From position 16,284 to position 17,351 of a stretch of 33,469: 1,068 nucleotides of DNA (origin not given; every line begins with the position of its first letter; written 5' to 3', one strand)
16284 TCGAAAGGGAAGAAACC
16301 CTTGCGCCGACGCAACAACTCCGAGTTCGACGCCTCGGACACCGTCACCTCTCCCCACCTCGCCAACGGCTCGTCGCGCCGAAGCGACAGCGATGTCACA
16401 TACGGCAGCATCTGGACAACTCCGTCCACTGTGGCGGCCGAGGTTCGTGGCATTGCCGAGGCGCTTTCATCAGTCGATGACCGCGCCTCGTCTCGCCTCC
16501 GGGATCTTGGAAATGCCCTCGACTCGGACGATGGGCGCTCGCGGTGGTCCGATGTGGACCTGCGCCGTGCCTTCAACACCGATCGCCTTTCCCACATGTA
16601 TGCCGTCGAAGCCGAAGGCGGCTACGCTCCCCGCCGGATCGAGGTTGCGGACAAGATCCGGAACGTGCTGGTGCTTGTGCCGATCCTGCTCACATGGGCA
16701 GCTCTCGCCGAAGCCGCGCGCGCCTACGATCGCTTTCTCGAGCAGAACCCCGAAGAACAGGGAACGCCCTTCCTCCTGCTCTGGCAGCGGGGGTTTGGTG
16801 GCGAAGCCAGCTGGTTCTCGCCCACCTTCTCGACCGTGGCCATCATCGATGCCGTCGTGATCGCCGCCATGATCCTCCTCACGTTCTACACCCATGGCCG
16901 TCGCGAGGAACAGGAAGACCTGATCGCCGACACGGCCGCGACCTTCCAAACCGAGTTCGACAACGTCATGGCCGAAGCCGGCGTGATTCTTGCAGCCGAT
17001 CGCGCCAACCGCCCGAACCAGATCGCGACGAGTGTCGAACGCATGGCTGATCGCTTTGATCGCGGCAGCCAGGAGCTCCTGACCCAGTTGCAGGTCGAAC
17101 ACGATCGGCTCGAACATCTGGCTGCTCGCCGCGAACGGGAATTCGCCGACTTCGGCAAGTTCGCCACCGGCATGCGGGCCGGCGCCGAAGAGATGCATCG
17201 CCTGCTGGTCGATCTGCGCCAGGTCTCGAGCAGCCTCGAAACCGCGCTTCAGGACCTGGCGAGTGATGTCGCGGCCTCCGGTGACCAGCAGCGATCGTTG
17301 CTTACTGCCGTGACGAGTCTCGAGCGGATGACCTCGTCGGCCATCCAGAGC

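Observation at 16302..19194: Candidate novel envelope module: 2-TM protein with a long cytoplasmic helical tail plus a MotB/ZorB-style TM-Asp partner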

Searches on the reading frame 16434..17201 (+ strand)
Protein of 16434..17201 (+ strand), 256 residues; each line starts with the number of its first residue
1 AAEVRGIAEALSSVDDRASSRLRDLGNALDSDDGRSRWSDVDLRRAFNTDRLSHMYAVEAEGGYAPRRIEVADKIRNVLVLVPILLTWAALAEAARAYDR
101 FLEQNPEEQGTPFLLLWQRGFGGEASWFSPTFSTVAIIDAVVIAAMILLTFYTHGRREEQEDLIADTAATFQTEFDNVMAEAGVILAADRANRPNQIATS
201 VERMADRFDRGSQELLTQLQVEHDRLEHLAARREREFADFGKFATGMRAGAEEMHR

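Call 38: search_protein_representatives(alignment_id=A4)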
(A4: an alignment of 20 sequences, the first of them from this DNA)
Query: 20 sequences, 256 profile positions. Proteins with E-value up to 0.001 (for the whole library): 1031; up to 1e-10: 518; up to 1e-30: 39. The best 150 are listed.
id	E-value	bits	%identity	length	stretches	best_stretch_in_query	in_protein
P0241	2.5e-126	436.5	-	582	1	1-256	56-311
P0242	2.8e-102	357.7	-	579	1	3-256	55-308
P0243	2.0e-95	335.2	-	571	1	1-255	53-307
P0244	2.5e-89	315.3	-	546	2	4-254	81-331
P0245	4.4e-57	209.6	-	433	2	1-162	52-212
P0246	1.8e-48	181.4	-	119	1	34-136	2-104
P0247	1.9e-44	168.2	-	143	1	79-193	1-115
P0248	3.8e-43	163.9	-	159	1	2-106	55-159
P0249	9.8e-42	159.3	-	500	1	4-253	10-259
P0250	1.4e-41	158.8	-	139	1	2-95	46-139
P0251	6.2e-41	156.7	-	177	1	1-113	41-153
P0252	4.5e-40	153.9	-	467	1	2-247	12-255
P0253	2.5e-39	151.4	-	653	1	8-254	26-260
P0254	6.5e-39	150.1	-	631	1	9-248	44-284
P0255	8.0e-39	149.8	-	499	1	3-254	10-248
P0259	1.3e-36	142.6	-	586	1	2-240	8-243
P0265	5.9e-34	133.8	-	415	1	2-251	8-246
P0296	6.4e-29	117.3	-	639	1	17-248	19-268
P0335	1.5e-26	109.6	-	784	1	3-254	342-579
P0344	3.0e-26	108.6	-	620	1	3-251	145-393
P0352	6.6e-26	107.4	-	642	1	2-222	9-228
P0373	4.8e-25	104.6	-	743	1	12-253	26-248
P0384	1.9e-24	102.7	-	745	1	2-254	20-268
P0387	2.2e-24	102.4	-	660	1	2-245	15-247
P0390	2.7e-24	102.1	-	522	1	2-254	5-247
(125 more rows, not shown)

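Call 39: search_protein_families(library=pfam, proteins=[P0249, P0252, P0253, P0254, P0259, P0296, P0335, P0344, P0373, P0384], max_evalue=0.01)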
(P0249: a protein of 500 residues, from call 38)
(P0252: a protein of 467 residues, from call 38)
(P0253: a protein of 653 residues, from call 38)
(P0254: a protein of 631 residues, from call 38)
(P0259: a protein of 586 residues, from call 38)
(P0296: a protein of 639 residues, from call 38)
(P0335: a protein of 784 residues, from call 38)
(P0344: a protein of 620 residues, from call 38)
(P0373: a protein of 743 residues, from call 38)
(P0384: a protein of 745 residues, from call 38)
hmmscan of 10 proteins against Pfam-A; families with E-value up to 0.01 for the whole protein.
P0249 (500 aa): 0 families

P0252 (467 aa): 3 families
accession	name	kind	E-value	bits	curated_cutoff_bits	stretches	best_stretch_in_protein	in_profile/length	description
PF09753.14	Use1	-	0.0056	16.8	38.3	0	281-461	62-239/243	Membrane fusion protein Use1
PF14712.11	Snapin_Pallidin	-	0.0065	17.3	29.6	0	276-316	11-51/89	Snapin/Pallidin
PF07889.17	DUF1664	-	0.0076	16.7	34.6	0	278-353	45-120/124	Protein of unknown function (DUF1664)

P0253 (653 aa): 0 families

P0254 (631 aa): 1 family
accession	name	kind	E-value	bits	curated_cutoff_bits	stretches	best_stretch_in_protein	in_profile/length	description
PF12205.13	GIT1_C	-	0.0098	16.6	25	0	484-575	27-108/110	G protein-coupled receptor kinase-interacting protein 1 C term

P0259 (586 aa): 2 families
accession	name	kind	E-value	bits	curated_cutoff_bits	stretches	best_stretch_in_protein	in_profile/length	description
PF07889.17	DUF1664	-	0.0012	19.3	34.6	0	253-286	43-76/124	Protein of unknown function (DUF1664)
PF15035.11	Rootletin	-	0.0045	17.5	36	1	232-442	4-182/188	Ciliary rootlet component, centrosome cohesion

P0296 (639 aa): 0 families

P0335 (784 aa): 17 families
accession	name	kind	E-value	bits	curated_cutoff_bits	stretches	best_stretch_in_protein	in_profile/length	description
PF00515.34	TPR_1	-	8.3e-23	79.7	27.8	2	257-288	2-33/34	Tetratricopeptide repeat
PF13414.12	TPR_11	-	1.2e-19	70.1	26.8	3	196-235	2-41/42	TPR repeat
PF07719.23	TPR_2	-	3e-18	64.8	27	2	258-288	3-33/34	Tetratricopeptide repeat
PF13431.12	TPR_17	-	2.8e-15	55.7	24.4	2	245-276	2-33/34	Tetratricopeptide repeat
PF13181.12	TPR_8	-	2.9e-14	52.4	25.7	1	258-288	3-33/34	Tetratricopeptide repeat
PF13432.12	TPR_16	-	7.3e-11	42.7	32.7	2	262-296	3-37/65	Tetratricopeptide repeat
PF13424.12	TPR_12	-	8.3e-09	36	30.1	2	256-285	45-74/77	Tetratricopeptide repeat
PF13371.12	TPR_9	-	4e-08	33.6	35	1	202-257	9-64/73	Tetratricopeptide repeat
PF13428.12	TPR_14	-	3.3e-07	30.8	23.5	0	265-294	10-39/44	Tetratricopeptide repeat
PF14559.12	TPR_19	-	8.6e-07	29.6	25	1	233-293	2-62/68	Tetratricopeptide repeat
PF13429.12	TPR_15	-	1.1e-06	28.7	26.2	1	148-223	112-181/280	Tetratricopeptide repeat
PF23914.1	TPR_CcmH_CycH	-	1.2e-05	25.7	42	1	247-309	41-103/158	Cytochrome c-type biogenesis protein H TPR domain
PF12569.14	NatA_aux_su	-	0.00026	20.5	33.3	0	216-285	184-255/515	N-terminal acetyltransferase A, auxiliary subunit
PF24575.1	TPR_Slam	-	0.00097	20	35.2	0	146-241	12-100/104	Surface lipoprotein assembly modifier, N-terminal TPR repeats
PF13374.12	TPR_10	-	0.00098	19.5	27.5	0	258-284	4-30/42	Tetratricopeptide repeat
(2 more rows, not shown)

P0344 (620 aa): 1 family
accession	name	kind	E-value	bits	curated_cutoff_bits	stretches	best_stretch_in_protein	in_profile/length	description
PF20651.3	EXOC6_Sec15_N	-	0.0076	16.6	27.2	1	516-571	10-65/170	Exocyst complex component EXOC6/Sec15, N-terminal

P0373 (743 aa): 7 families
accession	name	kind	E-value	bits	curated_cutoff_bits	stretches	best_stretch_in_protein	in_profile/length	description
PF07889.17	DUF1664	-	7.6e-05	23.2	34.6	0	254-339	37-122/124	Protein of unknown function (DUF1664)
PF06103.16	DUF948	-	0.00043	20.8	37.2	0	453-516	28-87/89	Bacterial protein of unknown function (DUF948)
PF10498.14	IFT57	-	0.00051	19.5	40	0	402-500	233-331/360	Intra-flagellar transport protein 57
PF04108.17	ATG17_like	-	0.0022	18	43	1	200-381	114-279/355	Autophagy protein ATG17-like domain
PF01576.24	Myosin_tail_1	-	0.0039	15.6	38.1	1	506-734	217-435/1081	Myosin tail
PF13863.11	DUF4200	-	0.0055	17.5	29.7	0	202-284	17-99/119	Domain of unknown function (DUF4200)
PF04513.17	Baculo_PEP_C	-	0.0077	16.7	38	0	673-739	17-84/140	Baculovirus polyhedron envelope protein, PEP, C terminus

P0384 (745 aa): 4 families
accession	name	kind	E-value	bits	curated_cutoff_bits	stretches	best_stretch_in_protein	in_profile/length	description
PF04108.17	ATG17_like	-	8.3e-06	26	43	2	374-679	29-309/355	Autophagy protein ATG17-like domain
PF05010.19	TACC_C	-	3.4e-05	24.1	29.9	1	365-518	36-185/201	Transforming acidic coiled-coil-containing protein (TACC), C-terminal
PF17078.10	SHE3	-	0.00081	19.6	30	0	272-407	75-204/228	SWI5-dependent HO expression protein 3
PF21370.4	PAS_GdpP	-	0.0095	16.7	27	0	607-655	24-70/90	Cyclic-di-AMP phosphodiesterase GdpP-like, PAS domain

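Call 40: list_cluster_members(proteins=[P0249, P0252, P0253, P0254, P0259, P0265, P0335, P0344, P0373, P0390])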
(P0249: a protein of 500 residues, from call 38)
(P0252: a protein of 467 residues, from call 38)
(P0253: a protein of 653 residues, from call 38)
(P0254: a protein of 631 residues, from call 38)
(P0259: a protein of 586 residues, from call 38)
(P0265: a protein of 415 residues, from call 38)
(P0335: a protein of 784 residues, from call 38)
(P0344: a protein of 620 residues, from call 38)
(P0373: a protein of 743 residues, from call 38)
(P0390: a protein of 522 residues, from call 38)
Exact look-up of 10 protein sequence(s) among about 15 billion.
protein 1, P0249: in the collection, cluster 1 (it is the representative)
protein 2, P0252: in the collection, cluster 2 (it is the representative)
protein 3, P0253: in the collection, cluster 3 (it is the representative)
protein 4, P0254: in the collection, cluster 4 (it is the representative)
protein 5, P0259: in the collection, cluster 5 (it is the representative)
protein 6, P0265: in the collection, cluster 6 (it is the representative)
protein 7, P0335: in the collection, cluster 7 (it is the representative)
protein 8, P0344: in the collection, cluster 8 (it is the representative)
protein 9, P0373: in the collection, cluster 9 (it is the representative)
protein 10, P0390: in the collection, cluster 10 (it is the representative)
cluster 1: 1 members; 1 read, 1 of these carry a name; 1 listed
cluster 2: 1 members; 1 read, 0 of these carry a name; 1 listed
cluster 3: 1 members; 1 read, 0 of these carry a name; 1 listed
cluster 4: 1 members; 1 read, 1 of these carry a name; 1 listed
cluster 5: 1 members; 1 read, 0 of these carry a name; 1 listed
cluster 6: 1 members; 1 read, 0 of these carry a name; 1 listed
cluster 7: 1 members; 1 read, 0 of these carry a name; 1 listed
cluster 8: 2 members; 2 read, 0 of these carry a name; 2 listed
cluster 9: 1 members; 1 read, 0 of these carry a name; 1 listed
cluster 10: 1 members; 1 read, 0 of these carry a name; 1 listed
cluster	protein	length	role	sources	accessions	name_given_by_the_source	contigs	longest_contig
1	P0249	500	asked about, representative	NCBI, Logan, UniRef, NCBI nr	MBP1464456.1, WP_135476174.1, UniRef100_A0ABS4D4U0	methyl-accepting chemotaxis protein [Candidatus Chloroploca sp. M-50] | Methyl-accepting chemotaxis protein n=1 Tax=Candidatus Chloroploca mongolica ... | methyl-accepting chemotaxis protein [Candidatus Chloroploca mongolica]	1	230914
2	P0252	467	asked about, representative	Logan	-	-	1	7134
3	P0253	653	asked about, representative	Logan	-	-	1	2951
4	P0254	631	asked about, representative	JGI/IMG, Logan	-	hypothetical protein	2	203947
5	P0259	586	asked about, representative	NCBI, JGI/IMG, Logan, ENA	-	-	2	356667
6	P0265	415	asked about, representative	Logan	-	-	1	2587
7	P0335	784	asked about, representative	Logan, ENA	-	-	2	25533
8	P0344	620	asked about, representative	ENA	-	-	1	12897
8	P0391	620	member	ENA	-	-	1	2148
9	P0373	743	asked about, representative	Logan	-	-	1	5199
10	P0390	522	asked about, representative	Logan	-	-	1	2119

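Call 41: find_encoding_contigs(protein=P0249, flank=6000, max_places=2)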
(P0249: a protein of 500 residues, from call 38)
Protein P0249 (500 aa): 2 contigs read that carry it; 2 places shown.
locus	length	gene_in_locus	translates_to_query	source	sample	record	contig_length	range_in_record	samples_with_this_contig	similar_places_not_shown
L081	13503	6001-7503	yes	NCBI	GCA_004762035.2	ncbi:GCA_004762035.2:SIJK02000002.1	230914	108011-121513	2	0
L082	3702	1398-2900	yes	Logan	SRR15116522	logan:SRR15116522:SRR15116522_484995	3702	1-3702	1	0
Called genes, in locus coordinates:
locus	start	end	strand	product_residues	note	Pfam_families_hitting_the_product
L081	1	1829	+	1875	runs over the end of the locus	PF00092:VWA, PF13519:VWA_2, PF07676:PD40 (faint), PF25174:Beta-prop_THOC3 (faint), PF26550:Tricorn_2nd, PF26549:Tricorn_N, PF13809:Tubulin_2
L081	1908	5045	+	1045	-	PF07714:PK_Tyr_Ser-Thr (weak)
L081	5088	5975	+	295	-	-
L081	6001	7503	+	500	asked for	-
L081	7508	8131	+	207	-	-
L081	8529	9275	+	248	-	PF00188:CAP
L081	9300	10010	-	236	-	PF14014:DUF4230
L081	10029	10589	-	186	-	-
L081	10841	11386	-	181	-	-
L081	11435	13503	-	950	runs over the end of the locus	PF00005:ABC_tran, PF02463:SMC_N (faint), PF13304:AAA_21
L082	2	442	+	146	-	?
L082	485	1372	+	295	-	-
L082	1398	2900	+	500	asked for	-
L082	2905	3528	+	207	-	-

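Call 46: find_encoding_contigs(protein=P0259, flank=8000, max_places=1)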
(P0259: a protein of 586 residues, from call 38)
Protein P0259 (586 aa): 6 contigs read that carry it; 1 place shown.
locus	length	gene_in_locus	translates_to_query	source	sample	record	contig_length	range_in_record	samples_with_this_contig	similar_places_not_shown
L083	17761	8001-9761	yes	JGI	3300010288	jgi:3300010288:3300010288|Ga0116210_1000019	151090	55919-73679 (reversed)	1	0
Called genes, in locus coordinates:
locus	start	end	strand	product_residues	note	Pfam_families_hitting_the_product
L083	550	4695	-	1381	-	PF04563:RNA_pol_Rpb2_1, PF04561:RNA_pol_Rpb2_2, PF04565:RNA_pol_Rpb2_3, PF10385:RNA_pol_Rpb2_45, PF00562:RNA_pol_Rpb2_6, PF04560:RNA_pol_Rpb2_7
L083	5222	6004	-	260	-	PF20181:DUF6544, PF21900:DUF6920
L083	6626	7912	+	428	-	-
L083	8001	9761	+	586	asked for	-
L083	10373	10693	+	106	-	-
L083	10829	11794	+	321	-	PF01116:F_bP_aldolase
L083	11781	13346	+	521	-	PF01266:DAO, PF04324:Fer2_BFD (weak)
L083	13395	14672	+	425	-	PF00890:FAD_binding_2, PF01266:DAO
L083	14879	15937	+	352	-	PF02754:CCG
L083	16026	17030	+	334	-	PF00724:Oxidored_FMN, PF01207:Dus (weak)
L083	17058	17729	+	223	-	PF00753:Lactamase_B, PF19583:ODP, PF23023:Anti-Pycsar_Apyc1 (weak)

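Call 47: find_encoding_contigs(protein=P0254, flank=8000, max_places=1)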
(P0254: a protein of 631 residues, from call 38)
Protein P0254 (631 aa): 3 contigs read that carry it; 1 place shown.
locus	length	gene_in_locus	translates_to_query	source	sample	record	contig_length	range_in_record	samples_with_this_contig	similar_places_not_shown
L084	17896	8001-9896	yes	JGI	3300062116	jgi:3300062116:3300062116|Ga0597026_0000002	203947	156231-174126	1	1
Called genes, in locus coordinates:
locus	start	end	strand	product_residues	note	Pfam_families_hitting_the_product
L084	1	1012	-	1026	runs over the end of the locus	PF28530:DUF8426, PF01878:EVE, PF07728:AAA_5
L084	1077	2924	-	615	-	PF00664:ABC_membrane (faint), PF00005:ABC_tran, PF13304:AAA_21 (faint)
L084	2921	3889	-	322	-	PF10502:Peptidase_S26, PF00578:AhpC-TSA, PF08534:Redoxin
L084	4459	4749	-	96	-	-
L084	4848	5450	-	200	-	PF00578:AhpC-TSA, PF08534:Redoxin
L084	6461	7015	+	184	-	PF08279:HTH_11 (faint), PF00196:GerE, PF08281:Sigma70_r4_2 (weak), PF13384:HTH_23 (weak)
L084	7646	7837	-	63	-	-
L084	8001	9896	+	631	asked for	-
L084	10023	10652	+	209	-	-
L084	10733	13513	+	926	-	-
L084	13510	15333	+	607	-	-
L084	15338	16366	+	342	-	PF00149:Metallophos, PF12850:Metallophos_2 (faint)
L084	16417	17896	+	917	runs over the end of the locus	-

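Call 49: find_encoding_contigs(protein=P0335, flank=8000, max_places=1)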
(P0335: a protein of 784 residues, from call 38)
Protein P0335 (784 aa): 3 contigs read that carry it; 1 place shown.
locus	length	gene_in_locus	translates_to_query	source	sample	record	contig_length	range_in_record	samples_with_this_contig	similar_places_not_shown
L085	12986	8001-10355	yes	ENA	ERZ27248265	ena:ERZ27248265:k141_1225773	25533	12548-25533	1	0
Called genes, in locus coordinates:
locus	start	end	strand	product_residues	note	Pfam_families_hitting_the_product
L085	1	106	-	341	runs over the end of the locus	-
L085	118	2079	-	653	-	PF13589:HATPase_c_3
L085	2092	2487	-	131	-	-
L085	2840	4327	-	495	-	PF02310:B12-binding (weak), PF04055:Radical_SAM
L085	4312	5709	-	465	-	-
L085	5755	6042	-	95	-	PF00376:MerR (weak), PF12728:HTH_17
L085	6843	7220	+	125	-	-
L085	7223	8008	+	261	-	-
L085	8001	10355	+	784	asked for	PF13428:TPR_14 (faint), PF13414:TPR_11 (weak), PF00515:TPR_1 (weak), PF13414:TPR_11 (weak), PF13431:TPR_17 (weak), PF00515:TPR_1, PF07719:TPR_2 (weak), PF13181:TPR_8 (weak), +6 more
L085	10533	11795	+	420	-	PF04471:Mrr_cat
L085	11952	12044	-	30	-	PF13182:DUF4007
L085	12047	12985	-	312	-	?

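Call 50: find_encoding_contigs(protein=P0344, flank=8000, max_places=1)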
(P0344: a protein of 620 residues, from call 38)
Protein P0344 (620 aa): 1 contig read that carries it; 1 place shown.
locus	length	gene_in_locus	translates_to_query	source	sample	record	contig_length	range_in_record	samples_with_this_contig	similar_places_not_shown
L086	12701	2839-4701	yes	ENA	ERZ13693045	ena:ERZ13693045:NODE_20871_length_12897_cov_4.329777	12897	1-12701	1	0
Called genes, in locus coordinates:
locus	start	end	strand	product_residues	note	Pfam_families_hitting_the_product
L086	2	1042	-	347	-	?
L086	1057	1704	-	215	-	PF13353:Fer4_12, PF04055:Radical_SAM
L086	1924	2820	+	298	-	-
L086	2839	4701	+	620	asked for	-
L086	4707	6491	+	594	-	PF17802:SpaA (faint)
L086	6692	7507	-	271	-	-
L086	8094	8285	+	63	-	-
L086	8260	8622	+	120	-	-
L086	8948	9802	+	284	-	-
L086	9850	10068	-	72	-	-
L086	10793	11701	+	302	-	PF02899:Phage_int_SAM_1, PF13495:Phage_int_SAM_4, PF00589:Phage_integrase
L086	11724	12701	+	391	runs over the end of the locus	?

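Call 51: find_encoding_contigs(protein=P0384, flank=8000, max_places=1)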
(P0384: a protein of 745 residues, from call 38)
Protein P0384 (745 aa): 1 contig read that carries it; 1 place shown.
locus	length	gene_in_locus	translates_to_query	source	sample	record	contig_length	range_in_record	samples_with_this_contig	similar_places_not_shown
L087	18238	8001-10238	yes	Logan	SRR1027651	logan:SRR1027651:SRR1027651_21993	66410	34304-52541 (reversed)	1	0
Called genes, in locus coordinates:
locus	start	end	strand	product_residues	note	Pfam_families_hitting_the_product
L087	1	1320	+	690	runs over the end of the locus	PF19283:APEH_N (faint), PF26550:Tricorn_2nd (faint), PF07676:PD40, PF26549:Tricorn_N, PF00326:Peptidase_S9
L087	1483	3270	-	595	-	PF00069:Pkinase, PF07714:PK_Tyr_Ser-Thr, PF25391:WD40_Gbeta, PF24807:WD40_CDC20-Fz, PF25173:Beta-prop_WDR3_1st, PF25175:Beta-prop_WDR5, PF23381:Beta-prop_IFT122_1st, PF23409:Beta-prop_EML, +30 more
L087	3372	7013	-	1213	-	PF00069:Pkinase, PF07714:PK_Tyr_Ser-Thr, PF08239:SH3_3 (weak)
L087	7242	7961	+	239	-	-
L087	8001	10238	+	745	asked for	PF04108:ATG17_like (faint)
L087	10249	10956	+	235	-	-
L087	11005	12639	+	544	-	-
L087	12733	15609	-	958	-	PF13809:Tubulin_2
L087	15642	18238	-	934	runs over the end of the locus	PF13809:Tubulin_2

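Call 60: list_cluster_members(proteins=[P0417, P0414, P0398, P0439, P0394, P0400, P0411, P0405, P0425, P0259])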
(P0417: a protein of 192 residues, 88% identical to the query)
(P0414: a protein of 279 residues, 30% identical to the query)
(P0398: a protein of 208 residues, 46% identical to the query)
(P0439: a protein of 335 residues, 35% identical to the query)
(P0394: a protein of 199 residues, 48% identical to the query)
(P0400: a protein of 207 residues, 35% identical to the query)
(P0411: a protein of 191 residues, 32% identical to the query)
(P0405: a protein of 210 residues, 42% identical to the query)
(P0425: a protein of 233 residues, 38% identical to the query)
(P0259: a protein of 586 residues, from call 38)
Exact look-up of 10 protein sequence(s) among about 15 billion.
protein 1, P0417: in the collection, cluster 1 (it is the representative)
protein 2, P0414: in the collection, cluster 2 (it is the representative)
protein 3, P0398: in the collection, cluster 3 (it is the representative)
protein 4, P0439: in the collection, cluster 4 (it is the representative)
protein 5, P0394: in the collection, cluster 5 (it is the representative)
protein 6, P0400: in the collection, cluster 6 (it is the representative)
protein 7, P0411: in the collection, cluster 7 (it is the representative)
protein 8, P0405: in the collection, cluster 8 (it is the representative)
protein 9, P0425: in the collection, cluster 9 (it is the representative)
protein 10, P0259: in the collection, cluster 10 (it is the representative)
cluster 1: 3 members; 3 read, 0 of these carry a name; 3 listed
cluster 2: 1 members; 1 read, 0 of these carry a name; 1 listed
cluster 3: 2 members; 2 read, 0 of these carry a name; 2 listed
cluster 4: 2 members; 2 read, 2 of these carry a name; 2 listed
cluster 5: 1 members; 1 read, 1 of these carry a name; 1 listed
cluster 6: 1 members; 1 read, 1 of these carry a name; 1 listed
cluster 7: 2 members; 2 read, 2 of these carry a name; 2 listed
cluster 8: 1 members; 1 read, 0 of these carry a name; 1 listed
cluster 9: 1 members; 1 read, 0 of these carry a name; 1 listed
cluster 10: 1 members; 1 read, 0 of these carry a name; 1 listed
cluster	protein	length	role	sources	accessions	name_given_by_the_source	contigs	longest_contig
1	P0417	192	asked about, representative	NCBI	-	-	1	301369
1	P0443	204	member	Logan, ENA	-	-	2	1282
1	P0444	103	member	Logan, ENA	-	-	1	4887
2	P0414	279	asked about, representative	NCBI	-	-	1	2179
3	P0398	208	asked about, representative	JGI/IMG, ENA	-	-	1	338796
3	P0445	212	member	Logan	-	-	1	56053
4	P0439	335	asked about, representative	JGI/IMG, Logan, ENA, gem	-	hypothetical protein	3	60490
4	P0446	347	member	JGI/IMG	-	hypothetical protein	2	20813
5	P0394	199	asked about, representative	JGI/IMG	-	hypothetical protein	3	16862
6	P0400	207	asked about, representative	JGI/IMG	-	hypothetical protein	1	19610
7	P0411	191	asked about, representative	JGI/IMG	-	hypothetical protein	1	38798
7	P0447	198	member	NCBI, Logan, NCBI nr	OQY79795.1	MAG: hypothetical protein B6D41_22095 [Chloroflexi bacterium UTCFX4]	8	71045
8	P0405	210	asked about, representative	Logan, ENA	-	-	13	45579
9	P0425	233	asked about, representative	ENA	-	-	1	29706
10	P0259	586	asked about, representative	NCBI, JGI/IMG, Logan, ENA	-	-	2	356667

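Call 61: search_dna_similar(query=window:16434-17201:+, collection=plasmids, mode=protein, max_evalue=0.001, max_rows=20)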
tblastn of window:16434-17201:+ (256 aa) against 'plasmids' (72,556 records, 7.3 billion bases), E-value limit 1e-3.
No match.
